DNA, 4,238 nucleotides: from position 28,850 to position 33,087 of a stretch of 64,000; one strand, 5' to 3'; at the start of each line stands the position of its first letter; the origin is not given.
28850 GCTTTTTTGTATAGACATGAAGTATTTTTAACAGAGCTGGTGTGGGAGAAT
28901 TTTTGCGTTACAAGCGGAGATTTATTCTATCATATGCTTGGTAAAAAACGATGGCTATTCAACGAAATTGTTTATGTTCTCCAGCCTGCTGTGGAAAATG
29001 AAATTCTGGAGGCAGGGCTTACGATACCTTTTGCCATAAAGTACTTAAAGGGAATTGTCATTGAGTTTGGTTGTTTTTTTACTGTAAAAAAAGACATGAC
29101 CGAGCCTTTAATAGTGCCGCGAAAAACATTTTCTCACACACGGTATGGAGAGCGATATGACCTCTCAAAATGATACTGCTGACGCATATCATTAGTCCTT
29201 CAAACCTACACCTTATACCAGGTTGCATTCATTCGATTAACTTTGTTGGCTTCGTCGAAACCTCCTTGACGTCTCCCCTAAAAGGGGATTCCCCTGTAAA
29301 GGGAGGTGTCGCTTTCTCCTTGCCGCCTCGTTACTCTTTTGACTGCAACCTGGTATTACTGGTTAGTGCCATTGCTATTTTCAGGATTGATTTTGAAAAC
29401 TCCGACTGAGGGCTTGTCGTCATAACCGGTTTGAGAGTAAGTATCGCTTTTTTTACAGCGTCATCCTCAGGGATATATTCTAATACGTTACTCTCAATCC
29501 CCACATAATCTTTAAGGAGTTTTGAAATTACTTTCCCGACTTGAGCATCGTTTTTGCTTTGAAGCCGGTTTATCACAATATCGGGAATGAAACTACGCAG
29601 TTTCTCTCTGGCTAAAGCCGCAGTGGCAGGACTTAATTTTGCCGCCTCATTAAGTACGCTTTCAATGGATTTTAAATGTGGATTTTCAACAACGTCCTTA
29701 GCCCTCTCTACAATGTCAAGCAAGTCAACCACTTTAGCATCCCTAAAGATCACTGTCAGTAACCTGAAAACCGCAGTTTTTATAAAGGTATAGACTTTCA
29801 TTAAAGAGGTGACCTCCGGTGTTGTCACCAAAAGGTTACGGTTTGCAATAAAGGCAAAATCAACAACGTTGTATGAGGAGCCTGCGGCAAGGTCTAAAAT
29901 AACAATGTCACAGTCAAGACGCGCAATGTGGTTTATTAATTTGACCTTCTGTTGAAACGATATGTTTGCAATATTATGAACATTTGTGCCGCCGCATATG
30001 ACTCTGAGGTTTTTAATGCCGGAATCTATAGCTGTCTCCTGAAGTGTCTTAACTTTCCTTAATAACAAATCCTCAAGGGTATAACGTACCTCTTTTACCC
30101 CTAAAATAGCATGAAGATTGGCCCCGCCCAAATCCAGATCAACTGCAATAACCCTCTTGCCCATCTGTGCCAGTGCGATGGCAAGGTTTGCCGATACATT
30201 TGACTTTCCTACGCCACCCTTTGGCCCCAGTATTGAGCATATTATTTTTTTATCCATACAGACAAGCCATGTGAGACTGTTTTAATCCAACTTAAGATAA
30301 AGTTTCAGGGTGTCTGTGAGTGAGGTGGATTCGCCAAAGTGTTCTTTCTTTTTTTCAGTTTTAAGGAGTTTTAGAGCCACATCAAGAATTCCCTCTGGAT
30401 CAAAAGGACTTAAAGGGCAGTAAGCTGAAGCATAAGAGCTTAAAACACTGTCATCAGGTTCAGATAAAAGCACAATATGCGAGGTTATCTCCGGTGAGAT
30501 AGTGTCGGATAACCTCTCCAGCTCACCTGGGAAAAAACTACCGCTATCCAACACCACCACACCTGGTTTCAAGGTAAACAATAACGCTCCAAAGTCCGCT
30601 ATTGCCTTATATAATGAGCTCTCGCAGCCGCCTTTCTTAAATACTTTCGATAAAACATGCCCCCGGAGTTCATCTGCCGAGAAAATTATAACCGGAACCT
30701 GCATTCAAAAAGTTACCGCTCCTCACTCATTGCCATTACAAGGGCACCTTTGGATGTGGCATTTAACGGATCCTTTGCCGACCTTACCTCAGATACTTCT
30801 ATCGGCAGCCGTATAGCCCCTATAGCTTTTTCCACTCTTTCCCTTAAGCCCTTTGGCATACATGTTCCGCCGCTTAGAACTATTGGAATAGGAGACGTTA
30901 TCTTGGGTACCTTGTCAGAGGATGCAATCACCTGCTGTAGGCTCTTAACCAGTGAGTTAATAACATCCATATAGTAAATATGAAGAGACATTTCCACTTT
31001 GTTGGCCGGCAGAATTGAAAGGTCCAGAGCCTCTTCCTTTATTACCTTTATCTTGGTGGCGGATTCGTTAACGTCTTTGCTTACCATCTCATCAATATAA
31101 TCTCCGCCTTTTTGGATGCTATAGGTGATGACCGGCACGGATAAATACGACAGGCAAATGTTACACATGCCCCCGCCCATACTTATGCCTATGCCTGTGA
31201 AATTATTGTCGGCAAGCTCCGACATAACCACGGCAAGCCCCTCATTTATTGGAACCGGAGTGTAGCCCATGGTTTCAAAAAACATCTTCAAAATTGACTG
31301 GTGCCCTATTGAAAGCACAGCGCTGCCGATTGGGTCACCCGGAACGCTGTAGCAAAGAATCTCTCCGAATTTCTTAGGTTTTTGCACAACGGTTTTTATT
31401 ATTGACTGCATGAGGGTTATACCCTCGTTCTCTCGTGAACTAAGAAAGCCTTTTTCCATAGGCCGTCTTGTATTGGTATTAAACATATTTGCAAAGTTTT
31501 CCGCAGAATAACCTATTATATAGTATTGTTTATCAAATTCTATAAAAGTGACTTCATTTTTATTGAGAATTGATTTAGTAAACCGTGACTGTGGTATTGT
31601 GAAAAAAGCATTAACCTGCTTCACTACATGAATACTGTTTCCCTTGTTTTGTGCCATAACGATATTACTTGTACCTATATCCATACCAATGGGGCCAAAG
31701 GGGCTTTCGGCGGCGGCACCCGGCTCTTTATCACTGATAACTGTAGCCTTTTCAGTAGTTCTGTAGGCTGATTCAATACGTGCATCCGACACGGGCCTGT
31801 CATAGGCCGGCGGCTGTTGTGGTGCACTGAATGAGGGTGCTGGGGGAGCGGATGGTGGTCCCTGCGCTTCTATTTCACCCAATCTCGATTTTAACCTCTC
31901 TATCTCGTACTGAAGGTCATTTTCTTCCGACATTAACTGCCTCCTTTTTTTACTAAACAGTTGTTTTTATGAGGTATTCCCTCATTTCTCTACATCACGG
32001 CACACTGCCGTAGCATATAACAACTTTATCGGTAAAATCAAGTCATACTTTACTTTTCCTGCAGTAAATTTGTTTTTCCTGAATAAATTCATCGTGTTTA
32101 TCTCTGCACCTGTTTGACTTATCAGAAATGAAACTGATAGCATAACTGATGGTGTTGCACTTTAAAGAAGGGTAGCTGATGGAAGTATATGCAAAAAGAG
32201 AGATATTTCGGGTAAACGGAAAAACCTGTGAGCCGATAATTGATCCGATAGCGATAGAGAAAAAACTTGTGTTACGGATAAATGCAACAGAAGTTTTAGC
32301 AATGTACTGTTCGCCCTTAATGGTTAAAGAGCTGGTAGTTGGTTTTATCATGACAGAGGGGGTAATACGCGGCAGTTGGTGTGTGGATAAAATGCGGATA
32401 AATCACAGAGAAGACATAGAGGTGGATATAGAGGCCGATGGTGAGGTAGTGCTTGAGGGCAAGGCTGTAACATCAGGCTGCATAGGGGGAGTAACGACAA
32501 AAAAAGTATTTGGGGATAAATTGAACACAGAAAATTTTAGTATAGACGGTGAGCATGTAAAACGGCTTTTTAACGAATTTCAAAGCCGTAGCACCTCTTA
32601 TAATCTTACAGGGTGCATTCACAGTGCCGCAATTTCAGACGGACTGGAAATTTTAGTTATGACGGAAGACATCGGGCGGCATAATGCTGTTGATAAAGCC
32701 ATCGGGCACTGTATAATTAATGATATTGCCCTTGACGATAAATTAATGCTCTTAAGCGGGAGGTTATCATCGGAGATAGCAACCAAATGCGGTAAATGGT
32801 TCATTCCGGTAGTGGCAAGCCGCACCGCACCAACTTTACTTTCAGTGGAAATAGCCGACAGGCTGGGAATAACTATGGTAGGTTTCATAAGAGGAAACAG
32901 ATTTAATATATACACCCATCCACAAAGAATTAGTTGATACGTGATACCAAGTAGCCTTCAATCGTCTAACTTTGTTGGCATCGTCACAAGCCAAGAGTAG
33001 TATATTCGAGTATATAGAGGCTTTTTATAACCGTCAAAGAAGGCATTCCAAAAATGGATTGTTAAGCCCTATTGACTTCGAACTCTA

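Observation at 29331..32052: Sigma28-driven operon encoding an orphan MreB-like actin, a degenerate receiver and a MinD/FlhG-like ATPase: candidate undescribed motility-linked positioning system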

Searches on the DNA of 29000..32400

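Call 80: search_rna_families(source=window, start=29000, end=32400, threshold=evalue, max_evalue=1)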
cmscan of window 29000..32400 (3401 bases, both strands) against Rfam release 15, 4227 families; matches with E-value up to 1: 1.
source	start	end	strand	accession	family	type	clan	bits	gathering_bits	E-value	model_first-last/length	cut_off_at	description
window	29399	29469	-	RF01128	sR43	Gene; snRNA; snoRNA; CD-box;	-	18.6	45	0.18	1-56/56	no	Small nucleolar RNA sR42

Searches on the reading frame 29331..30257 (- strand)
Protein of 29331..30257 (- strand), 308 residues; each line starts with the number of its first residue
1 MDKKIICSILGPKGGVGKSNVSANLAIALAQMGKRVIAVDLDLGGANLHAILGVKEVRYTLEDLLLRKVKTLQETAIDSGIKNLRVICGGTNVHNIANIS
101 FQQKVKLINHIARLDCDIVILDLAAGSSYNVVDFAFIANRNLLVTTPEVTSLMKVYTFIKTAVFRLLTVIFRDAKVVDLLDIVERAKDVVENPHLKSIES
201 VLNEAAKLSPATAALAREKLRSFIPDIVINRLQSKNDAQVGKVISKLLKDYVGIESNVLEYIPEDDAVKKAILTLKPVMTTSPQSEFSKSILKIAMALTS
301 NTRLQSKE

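Call 3: search_protein_families(library=pfam, proteins=[window:29331-30257:-], max_evalue=1)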
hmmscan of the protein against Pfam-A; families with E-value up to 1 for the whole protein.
window:29331-30257:- (308 aa): 10 families
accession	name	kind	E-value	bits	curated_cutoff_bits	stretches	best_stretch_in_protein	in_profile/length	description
PF01656.29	CbiA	-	9.1e-19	68.1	25.4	1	8-277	2-124/125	CobQ/CobB/MinD/ParA nucleotide binding domain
PF10609.15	ParA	-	3.7e-16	59.7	27.1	1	6-157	5-155/246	NUBPL iron-transfer P-loop NTPase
PF13614.12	AAA_31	-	5.8e-14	52.9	27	1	7-160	4-162/177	AAA domain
PF00142.24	Fer4_NifH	-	1.9e-09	37.8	25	2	13-69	8-64/271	4Fe-4S iron sulfur cluster binding proteins, NifH/frxC family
PF02374.21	ArsA_ATPase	-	2.3e-07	30.8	24.3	1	9-42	5-38/305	Anion-transporting ATPase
PF09140.17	MipZ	-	3.9e-07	30.1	20.7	1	13-123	9-107/262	ATPase MipZ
PF06564.18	CBP_BcsQ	-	1e-06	28.9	21.3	1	8-41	5-38/234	Cellulose biosynthesis protein BcsQ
PF16575.11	CLP1_P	-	0.00088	19.6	26.6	1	15-47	4-36/188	mRNA cleavage and polyadenylation factor CLP1 P-loop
PF03878.20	YIF1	-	0.13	12.1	27.6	1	106-169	138-201/245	YIF1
PF05957.18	DUF883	-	0.27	11.6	25.4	1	195-222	11-38/53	DUF883 N-terminal domain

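Call 4: search_protein_families(library=ncbifam, proteins=[window:29331-30257:-], max_evalue=1)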
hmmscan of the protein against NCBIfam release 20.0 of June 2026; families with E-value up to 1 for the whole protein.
window:29331-30257:- (308 aa): 35 families (the best 25 are shown)
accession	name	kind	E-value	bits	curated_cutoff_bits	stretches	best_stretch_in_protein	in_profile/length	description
TIGR01969.1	minD_arch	subfamily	1.9e-35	122.3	201.75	2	7-170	3-166/251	cell division ATPase MinD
TIGR01968.1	minD_bact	equivalog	5.2e-22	78.4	212.9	1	8-153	5-149/261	septum site-determining protein MinD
TIGR03371.1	cellulose_yhjQ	equivalog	9.8e-16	58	157.85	2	8-153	5-152/246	cellulose biosynthesis protein BcsQ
NF008079.0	PRK10818.1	equivalog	5.5e-13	48.9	508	1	8-153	6-151/270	septum site-determining protein MinD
TIGR03018.1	pepcterm_TyrKin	hypoth_equivalog_domain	5.7e-13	48.7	230.65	1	14-124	45-157/207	XrtA-associated tyrosine autokinase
TIGR01007.1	eps_fam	subfamily_domain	7.4e-13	48.5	108.05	1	8-145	21-158/204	polysaccharide biosynthesis tyrosine autokinase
TIGR01005.1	eps_transp_fam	subfamily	1.4e-12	46.6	411.7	1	7-144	549-682/754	exopolysaccharide transport protein family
NF041136.1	MrpORP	equivalog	6.7e-12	45.4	450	1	8-159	9-160/365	iron-sulfur cluster carrier protein MrpORP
NF008568.0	PRK11519.1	equivalog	3.7e-11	42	1068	1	9-157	531-678/720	tyrosine-protein kinase Wzc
TIGR01287.1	nifH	equivalog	1.9e-10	40.5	394.35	2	11-88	7-84/275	nitrogenase iron protein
NF033200.1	F430_CfbC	exception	2.4e-10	40.2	402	2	13-91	8-85/260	Ni-sirohydrochlorin a,c-diamide reductive cyclase ATP-dependent reductase subunit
NF047398.1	AAA_KGGVGR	domain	5.9e-10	39.8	90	1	7-74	5-74/190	KGGVGR-motif variant AAA ATPase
TIGR03029.1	EpsG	equivalog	2.4e-09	36.8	313.8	1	6-152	105-250/274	chain length determinant protein tyrosine kinase EpsG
NF008669.0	PRK11670.1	equivalog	2.4e-09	36.6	348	1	6-63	109-166/369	iron-sulfur cluster carrier protein ApbC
NF041546.1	ParA_partition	equivalog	6.2e-08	32.4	180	1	6-45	1-40/203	ParA family partition ATPase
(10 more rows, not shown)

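Call 34: find_homologous_proteins(query=window:29331-30257:-, max_evalue=0.001)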
Query window:29331-30257:- (308 aa): 317 proteins with E <= 0.001 among 7820 candidates; the best 120 are listed.
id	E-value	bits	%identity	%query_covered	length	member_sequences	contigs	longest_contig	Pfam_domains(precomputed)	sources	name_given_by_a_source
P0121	7.7e-167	572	91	97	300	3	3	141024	PF00142.25,PF10609.16,PF01656.30,PF13614.13,PF09140.18,PF06564.19,PF02374.22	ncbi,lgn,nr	ncbi:MAG: P-loop NTPase [Nitrospirae bacterium]|nr:P-loop NTPase [Nitrospirota bacterium] MBF0534619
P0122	5.9e-165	566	89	97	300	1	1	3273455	PF00142.25,PF10609.16,PF01656.30,PF13614.13,PF09140.18,PF06564.19,PF02374.22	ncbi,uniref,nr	ncbi:nucleotide-binding protein [Candidatus Magnetomonas plexicatena]|uniref:nucleotide-binding prot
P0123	1.4e-105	371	58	96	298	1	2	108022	PF00142.25,PF10609.16,PF01656.30,PF13614.13,PF09140.18,PF06564.19,PF02374.22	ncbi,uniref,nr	ncbi:MAG: AAA family ATPase [Nitrospirae bacterium]|uniref:Magnetosome protein Mad29 n=1 Tax=uncultu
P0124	6.0e-103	362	57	95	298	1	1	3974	PF00142.25,PF10609.16,PF01656.30,PF13614.13,PF09140.18,PF06564.19,PF02374.22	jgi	jgi:flagellar biosynthesis protein FlhG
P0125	8.9e-103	362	56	97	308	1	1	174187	PF00142.25,PF10609.16,PF01656.30,PF13614.13,PF09140.18,PF02374.22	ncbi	-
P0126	1.1e-102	361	58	96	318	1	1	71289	PF00142.25,PF10609.16,PF01656.30,PF13614.13,PF09140.18,PF06564.19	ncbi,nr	ncbi:MAG: AAA family ATPase [Nitrospirae bacterium]|nr:AAA family ATPase [Nitrospirota bacterium]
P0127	3.9e-102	360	58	96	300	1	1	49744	PF00142.25,PF10609.16,PF01656.30,PF13614.13,PF09140.18,PF06564.19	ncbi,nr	ncbi:MAG: AAA family ATPase [Nitrospirae bacterium]|nr:AAA family ATPase [Nitrospirota bacterium]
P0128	5.8e-102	359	57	95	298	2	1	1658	PF00142.25,PF10609.16,PF01656.30,PF13614.13,PF09140.18,PF06564.19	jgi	-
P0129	7.5e-102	359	57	96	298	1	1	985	PF00142.25,PF10609.16,PF01656.30,PF13614.13,PF09140.18,PF06564.19,PF02374.22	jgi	jgi:flagellar biosynthesis protein FlhG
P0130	3.6e-101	356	55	96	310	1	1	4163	PF00142.25,PF10609.16,PF01656.30,PF13614.13,PF02374.22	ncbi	-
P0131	4.5e-101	356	55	96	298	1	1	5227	PF00142.25,PF10609.16,PF01656.30,PF13614.13,PF09140.18,PF06564.19,PF02374.22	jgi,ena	-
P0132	1.0e-100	355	54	96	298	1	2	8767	PF00142.25,PF10609.16,PF01656.30,PF13614.13,PF09140.18,PF06564.19,PF02374.22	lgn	-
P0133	6.6e-100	352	54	97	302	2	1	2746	PF00142.25,PF10609.16,PF01656.30,PF13614.13,PF09140.18,PF06564.19,PF02374.22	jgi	jgi:flagellar biosynthesis protein FlhG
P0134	3.6e-99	350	54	96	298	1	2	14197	PF00142.25,PF10609.16,PF01656.30,PF13614.13,PF09140.18,PF06564.19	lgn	-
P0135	6.5e-99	349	55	94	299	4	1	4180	PF00142.25,PF10609.16,PF01656.30,PF13614.13,PF09140.18,PF06564.19,PF02374.22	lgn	-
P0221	1.6e-73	266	45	95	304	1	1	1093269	PF00142.25,PF10609.16,PF01656.30,PF13614.13,PF09140.18,PF06564.19,PF02374.22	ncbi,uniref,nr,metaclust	ncbi:putative ATP binding protein homolog to RS-1 DMR_40820 [Desulfamplus magnetovallimortis]|uniref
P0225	1.0e-68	250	42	94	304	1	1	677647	PF00142.25,PF10609.16,PF01656.30,PF13614.13,PF09140.18,PF06564.19,PF02374.22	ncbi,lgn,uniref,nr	ncbi:magnetosome protein Mad29 [Fundidesulfovibrio magnetotacticus]|uniref:Magnetosome protein Mad29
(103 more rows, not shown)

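Call 83: search_solved_structures(query=window:29331-30257:-, max_evalue=1e-8)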
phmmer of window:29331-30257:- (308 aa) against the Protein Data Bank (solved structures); distinct sequences matched with E-value up to 1e-8: 14.
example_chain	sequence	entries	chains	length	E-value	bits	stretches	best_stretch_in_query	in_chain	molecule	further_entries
5j1j_A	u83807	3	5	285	1.1e-21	81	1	6-161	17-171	Site-determining protein | Transcriptional antiactivator FleN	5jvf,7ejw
1ion_A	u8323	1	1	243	4.1e-21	79.1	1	6-193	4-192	PROBABLE CELL DIVISION INHIBITOR MIND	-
8pb9_A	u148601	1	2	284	1.5e-20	77.2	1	6-161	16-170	Antiactivator FleN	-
8p53_A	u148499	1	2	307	2.1e-20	76.8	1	6-161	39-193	Antiactivator FleN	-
1g3q_A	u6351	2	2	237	4.2e-20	75.8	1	6-195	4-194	CELL DIVISION INHIBITOR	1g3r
1hyq_A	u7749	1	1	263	1.2e-19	74.3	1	9-154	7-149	CELL DIVISION INHIBITOR (MIND-1)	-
4rz2_A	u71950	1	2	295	7.4e-18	68.4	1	9-161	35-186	Site-determining protein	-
4rz3_A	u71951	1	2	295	9.7e-17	64.8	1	9-161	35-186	Site-determining protein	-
3q9l_A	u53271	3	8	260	2e-11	47.3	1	9-152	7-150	Septum site-determining protein minD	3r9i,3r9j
4v03_A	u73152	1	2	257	2.2e-11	47.2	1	9-154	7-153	SITE-DETERMINING PROTEIN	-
4v02_A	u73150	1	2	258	3.1e-10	43.5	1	9-154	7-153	SITE-DETERMINING PROTEIN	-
6riq_C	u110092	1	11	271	1.3e-09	41.4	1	8-152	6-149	Site-determining protein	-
3ea0_A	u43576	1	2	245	2.6e-09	40.4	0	6-160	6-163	ATPase, ParA family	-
3vx3_A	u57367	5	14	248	1e-08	38.5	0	5-64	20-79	ATPase involved in chromosome partitioning, ParA/MinD family, Mrp homolog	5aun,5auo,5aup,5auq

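Call 90: find_encoding_contigs(protein=P0225, flank=8000, max_places=2)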
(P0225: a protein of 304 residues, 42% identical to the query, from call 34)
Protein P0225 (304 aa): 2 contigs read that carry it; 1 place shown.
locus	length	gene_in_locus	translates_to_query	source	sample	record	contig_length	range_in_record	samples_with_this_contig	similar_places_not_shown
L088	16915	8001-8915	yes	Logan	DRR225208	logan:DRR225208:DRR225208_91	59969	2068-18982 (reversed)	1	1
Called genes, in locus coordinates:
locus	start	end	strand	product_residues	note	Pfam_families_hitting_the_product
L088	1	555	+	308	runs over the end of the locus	-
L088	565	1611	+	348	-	-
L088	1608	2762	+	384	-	PF10473:CENP-F_leu_zip (faint)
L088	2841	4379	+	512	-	PF13646:HEAT_2, PF02985:HEAT (faint), PF13513:HEAT_EZ (faint), PF00514:Arm (faint), PF13646:HEAT_2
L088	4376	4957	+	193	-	-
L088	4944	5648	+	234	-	PF15372:DUF4600 (faint)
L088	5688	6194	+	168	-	-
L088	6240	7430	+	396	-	PF25216:Volactin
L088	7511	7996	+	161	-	-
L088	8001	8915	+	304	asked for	PF00142:Fer4_NifH (weak), PF01656:CbiA, PF02374:ArsA_ATPase (weak), PF06564:CBP_BcsQ (faint), PF09140:MipZ (weak), PF10609:ParA, PF13614:AAA_31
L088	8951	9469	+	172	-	-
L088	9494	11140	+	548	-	PF00691:OmpA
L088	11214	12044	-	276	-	PF12787:EcsC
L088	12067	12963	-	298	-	PF01925:TauE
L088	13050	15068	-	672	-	PF02705:K_trans, PF22776:K_trans_C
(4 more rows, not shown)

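Call 91: find_encoding_contigs(protein=P0221, flank=8000, max_places=2)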
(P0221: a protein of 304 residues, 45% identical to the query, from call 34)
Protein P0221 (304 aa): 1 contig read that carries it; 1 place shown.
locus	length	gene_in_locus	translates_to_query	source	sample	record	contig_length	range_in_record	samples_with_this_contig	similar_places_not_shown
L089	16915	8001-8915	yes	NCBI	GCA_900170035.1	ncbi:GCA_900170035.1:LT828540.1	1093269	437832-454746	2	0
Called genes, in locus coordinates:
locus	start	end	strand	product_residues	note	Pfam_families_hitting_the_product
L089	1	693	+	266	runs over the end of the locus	-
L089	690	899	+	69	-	-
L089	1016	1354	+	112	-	-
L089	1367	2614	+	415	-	PF13191:AAA_16 (faint), PF05621:TniB (weak), PF00004:AAA, PF17871:AAA_lid_9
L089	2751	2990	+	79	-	PF02604:PhdYeFM_antitox (weak)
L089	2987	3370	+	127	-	PF01850:PIN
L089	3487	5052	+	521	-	PF09820:AAA-ATPase_like, PF08011:PDDEXK_9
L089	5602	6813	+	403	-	PF25216:Volactin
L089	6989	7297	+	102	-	PF01740:STAS, PF13466:STAS_2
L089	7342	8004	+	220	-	-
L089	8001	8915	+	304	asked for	PF00142:Fer4_NifH (faint), PF01656:CbiA, PF02374:ArsA_ATPase, PF06564:CBP_BcsQ (weak), PF09140:MipZ, PF10609:ParA, PF13614:AAA_31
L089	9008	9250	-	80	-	PF05016:ParE_toxin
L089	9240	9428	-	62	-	-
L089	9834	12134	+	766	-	PF00072:Response_reg, PF07228:SpoIIE, PF13581:HATPase_c_2 (weak)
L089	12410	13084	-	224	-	-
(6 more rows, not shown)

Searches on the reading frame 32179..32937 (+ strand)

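Call 9: search_protein_families(library=pfam, proteins=[window:32179-32937:+], max_evalue=0.001)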
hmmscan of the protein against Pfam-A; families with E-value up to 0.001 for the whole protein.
window:32179-32937:+ (252 aa): 1 family
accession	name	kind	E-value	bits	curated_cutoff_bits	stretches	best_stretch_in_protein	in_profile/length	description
PF02634.21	FdhD-NarQ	-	7.6e-65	219.4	27.2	1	26-251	2-236/237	FdhD/NarQ family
